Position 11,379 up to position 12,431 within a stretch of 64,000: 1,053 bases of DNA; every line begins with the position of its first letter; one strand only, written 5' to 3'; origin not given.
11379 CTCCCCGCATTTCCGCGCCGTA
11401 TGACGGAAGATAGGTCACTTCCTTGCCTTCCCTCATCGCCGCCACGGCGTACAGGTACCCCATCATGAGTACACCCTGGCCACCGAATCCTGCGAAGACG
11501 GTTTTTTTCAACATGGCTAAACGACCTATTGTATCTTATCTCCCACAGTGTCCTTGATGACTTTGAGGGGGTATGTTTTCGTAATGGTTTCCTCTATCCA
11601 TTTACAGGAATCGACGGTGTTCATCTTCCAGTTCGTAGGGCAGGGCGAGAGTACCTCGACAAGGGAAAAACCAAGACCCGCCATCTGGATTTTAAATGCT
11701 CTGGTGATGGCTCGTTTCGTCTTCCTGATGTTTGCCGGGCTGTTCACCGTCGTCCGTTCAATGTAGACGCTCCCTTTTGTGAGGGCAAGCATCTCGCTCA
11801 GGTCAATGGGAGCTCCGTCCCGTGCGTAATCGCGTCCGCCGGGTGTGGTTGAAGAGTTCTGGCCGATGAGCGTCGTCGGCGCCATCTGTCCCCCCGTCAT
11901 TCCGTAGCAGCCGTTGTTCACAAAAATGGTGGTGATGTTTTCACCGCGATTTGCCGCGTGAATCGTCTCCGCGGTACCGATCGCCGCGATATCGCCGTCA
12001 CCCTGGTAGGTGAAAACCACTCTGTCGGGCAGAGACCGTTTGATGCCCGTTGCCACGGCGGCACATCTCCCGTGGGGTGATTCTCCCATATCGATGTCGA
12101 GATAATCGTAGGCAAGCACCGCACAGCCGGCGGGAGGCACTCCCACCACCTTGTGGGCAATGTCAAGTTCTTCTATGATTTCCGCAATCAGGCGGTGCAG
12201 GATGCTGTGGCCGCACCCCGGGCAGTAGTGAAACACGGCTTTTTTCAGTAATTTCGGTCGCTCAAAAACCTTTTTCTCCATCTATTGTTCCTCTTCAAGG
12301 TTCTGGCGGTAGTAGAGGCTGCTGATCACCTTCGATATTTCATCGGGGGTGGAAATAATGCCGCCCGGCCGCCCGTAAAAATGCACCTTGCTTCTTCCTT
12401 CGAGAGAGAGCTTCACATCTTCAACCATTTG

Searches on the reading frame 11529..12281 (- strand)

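Call 9: search_protein_families(library=pfam, proteins=[window:11529-12281:-], max_evalue=0.001)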
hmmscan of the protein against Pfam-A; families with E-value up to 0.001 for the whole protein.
window:11529-12281:- (251 aa): 1 family
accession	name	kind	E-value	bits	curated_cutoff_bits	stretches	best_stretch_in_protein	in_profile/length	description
PF02775.26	TPP_enzyme_C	-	1.2e-19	71.1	21.9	1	60-210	21-151/151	Thiamine pyrophosphate enzyme, C-terminal TPP binding domain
